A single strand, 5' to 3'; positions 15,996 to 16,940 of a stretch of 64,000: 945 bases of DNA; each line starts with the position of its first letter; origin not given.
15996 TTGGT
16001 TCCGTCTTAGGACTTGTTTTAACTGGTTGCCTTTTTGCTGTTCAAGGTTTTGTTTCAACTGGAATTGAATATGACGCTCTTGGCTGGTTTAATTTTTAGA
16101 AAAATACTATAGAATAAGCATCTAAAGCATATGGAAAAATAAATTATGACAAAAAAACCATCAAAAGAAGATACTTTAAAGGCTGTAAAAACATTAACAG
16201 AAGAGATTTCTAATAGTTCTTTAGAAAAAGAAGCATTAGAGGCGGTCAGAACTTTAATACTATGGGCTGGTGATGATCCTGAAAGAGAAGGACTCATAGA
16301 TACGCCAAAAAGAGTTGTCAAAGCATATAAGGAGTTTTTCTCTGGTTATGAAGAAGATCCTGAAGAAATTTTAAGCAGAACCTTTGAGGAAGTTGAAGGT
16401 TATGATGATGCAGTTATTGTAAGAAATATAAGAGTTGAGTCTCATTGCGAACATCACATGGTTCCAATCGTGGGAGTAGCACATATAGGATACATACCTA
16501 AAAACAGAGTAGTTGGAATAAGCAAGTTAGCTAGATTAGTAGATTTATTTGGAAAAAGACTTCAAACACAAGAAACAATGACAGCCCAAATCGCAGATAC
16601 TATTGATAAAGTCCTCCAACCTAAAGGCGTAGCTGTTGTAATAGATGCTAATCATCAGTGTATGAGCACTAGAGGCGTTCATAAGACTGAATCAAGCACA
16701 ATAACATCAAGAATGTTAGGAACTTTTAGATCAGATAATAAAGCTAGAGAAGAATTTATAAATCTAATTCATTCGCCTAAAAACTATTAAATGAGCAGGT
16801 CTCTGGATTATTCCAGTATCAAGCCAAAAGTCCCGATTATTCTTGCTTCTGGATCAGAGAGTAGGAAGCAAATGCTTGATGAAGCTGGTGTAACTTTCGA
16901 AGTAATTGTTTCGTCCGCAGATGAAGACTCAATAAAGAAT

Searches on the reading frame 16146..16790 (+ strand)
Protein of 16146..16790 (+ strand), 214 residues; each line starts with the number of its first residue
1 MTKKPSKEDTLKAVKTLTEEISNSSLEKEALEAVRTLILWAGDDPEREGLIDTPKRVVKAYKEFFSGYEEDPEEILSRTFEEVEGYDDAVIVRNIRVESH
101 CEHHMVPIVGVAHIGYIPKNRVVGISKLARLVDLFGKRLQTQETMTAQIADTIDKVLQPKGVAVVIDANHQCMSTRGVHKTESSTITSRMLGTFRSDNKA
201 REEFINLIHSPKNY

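Call 45: find_encoding_contigs(protein=window:16146-16790:+, flank=10000, max_places=3)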
Protein window:16146-16790:+ (214 aa): 23 contigs read that carry it; 3 places shown.
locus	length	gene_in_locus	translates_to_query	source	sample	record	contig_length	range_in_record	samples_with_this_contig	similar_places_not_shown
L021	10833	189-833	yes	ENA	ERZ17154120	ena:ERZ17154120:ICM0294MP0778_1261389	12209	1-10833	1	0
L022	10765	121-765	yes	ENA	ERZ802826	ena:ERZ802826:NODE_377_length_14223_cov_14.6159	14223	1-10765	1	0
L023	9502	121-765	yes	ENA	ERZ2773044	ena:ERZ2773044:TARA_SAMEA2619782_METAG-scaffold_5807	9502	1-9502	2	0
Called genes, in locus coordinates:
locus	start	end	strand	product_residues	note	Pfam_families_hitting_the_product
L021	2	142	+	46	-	?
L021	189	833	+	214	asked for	PF01227:GTP_cyclohydroI, PF14489:QueF (faint)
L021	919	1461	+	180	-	PF02545:Maf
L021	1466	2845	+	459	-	PF01921:tRNA-synt_1f (faint), PF01406:tRNA-synt_1e, PF09334:tRNA-synt_1g (faint), PF00133:tRNA-synt_1 (weak), PF23493:CysS_C (weak)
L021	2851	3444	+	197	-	PF12766:Pyridox_oxase_2, PF16242:Pyrid_ox_like (weak)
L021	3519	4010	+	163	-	PF14534:DUF4440 (weak)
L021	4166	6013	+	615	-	-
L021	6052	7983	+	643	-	PF02824:TGS, PF07973:tRNA_SAD, PF00587:tRNA-synt_2b, PF03129:HGTP_anticodon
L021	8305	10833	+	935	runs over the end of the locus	PF07715:Plug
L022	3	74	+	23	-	?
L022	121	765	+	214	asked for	PF01227:GTP_cyclohydroI, PF14489:QueF (faint)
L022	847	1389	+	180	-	PF02545:Maf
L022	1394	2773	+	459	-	PF01921:tRNA-synt_1f (faint), PF01406:tRNA-synt_1e, PF00133:tRNA-synt_1 (weak), PF09334:tRNA-synt_1g (weak), PF23493:CysS_C (weak)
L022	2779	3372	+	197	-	PF12766:Pyridox_oxase_2, PF01243:PNPOx_N (weak)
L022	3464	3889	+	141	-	-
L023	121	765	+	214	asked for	PF01227:GTP_cyclohydroI, PF14489:QueF (faint)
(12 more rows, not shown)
